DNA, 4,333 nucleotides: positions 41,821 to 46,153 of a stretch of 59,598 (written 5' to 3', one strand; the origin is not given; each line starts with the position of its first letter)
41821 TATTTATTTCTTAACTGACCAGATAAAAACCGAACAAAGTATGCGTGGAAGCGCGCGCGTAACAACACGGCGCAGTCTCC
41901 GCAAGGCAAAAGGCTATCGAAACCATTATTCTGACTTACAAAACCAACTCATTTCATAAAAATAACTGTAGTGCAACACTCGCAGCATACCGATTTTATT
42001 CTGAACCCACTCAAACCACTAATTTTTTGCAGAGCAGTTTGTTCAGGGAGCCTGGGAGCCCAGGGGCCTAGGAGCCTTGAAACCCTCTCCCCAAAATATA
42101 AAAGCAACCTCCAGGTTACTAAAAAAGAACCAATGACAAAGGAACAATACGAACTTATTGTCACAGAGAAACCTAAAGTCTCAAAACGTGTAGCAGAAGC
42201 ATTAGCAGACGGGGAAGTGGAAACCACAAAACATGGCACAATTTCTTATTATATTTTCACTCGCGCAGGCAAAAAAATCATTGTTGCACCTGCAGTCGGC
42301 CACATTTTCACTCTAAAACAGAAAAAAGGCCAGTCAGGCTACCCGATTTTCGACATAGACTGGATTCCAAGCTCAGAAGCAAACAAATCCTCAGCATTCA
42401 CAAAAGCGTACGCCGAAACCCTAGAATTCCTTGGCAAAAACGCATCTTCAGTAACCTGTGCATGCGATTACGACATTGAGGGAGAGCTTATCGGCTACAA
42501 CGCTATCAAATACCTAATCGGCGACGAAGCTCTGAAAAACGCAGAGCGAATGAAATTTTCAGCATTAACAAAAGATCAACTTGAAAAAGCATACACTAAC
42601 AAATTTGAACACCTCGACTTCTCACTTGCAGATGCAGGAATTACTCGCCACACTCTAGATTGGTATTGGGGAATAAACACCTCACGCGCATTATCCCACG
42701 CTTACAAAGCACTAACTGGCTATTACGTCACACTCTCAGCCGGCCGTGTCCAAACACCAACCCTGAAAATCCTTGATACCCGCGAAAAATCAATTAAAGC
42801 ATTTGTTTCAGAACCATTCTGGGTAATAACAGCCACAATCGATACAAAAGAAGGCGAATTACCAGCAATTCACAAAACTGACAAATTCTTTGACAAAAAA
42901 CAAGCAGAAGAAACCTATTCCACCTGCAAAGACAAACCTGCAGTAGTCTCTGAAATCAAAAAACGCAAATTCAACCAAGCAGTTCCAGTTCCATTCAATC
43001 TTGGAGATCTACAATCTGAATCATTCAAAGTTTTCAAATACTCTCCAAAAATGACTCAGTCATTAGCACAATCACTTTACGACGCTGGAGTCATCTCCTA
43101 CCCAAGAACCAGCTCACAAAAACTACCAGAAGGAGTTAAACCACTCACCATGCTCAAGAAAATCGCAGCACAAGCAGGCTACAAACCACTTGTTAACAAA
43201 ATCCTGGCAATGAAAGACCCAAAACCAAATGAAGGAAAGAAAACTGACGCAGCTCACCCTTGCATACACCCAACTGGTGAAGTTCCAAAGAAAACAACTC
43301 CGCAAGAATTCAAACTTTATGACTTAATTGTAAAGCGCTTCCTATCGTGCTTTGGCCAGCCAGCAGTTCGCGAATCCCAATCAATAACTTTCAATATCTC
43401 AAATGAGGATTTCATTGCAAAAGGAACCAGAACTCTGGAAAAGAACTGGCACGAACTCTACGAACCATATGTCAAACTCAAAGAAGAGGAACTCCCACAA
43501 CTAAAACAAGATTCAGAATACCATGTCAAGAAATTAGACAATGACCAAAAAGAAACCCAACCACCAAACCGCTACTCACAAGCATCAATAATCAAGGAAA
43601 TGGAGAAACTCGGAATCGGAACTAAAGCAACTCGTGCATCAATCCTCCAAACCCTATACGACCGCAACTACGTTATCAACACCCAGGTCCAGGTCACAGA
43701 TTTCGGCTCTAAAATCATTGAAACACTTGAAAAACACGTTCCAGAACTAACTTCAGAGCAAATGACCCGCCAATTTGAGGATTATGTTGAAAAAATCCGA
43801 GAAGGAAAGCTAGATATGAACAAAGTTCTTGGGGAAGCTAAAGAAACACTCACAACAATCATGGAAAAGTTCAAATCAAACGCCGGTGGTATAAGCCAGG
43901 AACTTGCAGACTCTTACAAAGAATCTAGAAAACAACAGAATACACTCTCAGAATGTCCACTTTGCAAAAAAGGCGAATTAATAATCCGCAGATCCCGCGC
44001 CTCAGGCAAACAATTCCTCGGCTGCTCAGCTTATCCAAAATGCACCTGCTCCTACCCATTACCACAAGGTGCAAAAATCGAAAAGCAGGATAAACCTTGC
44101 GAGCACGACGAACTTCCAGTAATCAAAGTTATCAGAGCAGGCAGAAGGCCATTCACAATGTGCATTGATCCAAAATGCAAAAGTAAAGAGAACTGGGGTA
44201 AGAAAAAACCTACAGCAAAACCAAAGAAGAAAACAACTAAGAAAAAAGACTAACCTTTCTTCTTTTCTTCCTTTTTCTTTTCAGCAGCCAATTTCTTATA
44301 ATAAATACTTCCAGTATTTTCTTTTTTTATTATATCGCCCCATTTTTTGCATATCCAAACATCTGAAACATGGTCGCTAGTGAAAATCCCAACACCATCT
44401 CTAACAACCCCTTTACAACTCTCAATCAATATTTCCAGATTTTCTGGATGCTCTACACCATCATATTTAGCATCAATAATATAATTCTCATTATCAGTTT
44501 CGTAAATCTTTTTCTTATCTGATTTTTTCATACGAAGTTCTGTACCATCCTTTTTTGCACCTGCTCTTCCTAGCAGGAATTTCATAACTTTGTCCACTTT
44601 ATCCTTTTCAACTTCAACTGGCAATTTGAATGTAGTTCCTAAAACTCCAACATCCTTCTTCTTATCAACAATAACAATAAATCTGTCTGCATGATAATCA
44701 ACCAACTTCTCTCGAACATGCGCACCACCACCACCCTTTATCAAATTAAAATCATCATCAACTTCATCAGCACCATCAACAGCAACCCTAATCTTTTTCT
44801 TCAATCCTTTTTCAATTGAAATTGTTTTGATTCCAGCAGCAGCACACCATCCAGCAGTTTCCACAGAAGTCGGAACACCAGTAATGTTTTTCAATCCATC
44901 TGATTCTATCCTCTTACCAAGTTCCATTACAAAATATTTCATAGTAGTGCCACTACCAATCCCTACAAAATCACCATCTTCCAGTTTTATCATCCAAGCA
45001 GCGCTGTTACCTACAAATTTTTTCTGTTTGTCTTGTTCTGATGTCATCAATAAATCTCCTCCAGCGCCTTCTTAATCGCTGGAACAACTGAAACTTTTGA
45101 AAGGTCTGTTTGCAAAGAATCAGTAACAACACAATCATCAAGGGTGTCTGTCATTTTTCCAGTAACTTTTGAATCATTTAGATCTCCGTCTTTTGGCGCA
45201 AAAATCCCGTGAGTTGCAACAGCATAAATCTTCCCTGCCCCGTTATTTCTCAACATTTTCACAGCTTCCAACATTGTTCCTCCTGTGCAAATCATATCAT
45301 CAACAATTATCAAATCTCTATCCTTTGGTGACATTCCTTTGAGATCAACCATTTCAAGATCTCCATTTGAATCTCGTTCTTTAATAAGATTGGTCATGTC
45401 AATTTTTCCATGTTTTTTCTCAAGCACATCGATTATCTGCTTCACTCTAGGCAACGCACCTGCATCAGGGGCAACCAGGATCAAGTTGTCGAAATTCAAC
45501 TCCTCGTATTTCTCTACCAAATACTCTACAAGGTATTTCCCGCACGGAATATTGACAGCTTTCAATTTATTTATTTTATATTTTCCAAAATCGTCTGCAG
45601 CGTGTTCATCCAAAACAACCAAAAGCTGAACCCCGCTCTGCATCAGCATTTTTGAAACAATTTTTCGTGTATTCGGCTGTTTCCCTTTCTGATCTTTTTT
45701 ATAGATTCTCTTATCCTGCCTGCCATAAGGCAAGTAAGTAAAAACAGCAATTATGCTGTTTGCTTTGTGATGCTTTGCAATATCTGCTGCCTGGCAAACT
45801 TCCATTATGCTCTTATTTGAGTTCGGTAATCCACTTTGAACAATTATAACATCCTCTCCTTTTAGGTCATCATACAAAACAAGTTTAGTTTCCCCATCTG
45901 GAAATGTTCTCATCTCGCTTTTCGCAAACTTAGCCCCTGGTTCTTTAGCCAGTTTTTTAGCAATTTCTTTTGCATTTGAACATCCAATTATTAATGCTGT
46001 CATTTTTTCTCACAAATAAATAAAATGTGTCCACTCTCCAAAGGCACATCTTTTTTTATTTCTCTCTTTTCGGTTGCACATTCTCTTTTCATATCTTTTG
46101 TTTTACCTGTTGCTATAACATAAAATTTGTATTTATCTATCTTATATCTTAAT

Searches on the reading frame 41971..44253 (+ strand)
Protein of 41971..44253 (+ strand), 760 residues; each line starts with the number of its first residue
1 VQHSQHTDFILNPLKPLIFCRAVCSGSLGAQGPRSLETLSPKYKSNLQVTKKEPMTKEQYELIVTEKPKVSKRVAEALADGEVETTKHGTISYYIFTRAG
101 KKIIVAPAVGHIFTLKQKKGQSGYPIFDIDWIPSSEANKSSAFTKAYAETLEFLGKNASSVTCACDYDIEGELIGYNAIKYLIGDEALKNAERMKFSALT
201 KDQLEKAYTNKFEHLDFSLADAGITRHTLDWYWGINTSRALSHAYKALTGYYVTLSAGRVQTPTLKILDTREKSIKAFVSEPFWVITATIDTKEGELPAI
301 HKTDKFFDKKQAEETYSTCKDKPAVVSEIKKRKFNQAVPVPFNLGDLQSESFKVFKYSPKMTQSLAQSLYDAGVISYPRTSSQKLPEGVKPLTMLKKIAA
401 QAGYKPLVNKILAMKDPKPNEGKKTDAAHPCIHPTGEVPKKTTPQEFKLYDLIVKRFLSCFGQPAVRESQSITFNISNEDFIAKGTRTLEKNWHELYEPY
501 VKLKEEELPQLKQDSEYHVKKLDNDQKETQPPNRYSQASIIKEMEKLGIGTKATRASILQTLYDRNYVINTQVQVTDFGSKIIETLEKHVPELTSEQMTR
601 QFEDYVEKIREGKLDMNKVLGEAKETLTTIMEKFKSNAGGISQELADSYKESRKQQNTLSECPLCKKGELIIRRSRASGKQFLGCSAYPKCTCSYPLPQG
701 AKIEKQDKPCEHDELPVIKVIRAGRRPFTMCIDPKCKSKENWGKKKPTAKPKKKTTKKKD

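Call 10: search_protein_families(library=pfam, proteins=[window:41971-44253:+], max_evalue=0.00001)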
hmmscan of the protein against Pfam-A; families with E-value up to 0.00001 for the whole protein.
window:41971-44253:+ (760 aa): 3 families
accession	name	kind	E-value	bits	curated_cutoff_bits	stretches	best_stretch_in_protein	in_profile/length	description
PF01131.25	Topoisom_bac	-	2.6e-121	405.9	35.1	1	215-620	2-410/411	DNA topoisomerase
PF01396.24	Zn_ribbon_Top1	-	4.9e-09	36.3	32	1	661-699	3-38/39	Topoisomerase DNA binding C4 zinc finger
PF01751.28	Toprim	-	5.3e-09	36.6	23.1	1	61-198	1-95/96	Toprim domain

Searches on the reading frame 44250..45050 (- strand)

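Call 101: search_protein_families(library=pfam, proteins=[window:44250-45050:-], max_evalue=0.0001)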
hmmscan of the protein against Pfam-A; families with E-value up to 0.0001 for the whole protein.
window:44250-45050:- (266 aa): 1 family
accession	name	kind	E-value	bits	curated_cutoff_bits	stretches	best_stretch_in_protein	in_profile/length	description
PF06026.20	Rib_5-P_isom_A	-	1.6e-44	152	26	1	58-233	2-168/173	Ribose 5-phosphate isomerase A (phosphoriboisomerase A)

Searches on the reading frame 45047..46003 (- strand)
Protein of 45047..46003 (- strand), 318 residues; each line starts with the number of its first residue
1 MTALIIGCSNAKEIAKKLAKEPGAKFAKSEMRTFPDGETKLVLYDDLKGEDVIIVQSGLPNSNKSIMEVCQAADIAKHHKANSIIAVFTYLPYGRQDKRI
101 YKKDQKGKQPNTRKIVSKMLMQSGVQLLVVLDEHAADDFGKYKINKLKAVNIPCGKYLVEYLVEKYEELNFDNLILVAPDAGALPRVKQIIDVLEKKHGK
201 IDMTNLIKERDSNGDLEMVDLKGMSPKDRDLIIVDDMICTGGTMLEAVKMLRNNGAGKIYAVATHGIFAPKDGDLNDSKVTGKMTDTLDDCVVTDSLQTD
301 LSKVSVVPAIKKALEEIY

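Call 53: search_protein_families(library=pfam, proteins=[window:45047-46003:-], max_evalue=0.001)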
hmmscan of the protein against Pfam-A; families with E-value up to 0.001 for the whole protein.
window:45047-46003:- (318 aa): 4 families
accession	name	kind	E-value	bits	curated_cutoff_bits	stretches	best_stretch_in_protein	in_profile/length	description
PF13793.12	Pribosyltran_N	-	6.1e-24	84.6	25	1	5-124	3-117/117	N-terminal domain of ribose phosphate pyrophosphokinase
PF00156.33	Pribosyltran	-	1.5e-13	50.8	26.3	1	161-265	18-124/158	Phosphoribosyl transferase domain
PF14572.12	Pribosyl_synth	-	1e-09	39.1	27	1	231-304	86-152/184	Phosphoribosyl synthetase-associated domain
PF14681.12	UPRTase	-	8e-05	22.6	27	1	226-262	118-154/206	Uracil phosphoribosyltransferase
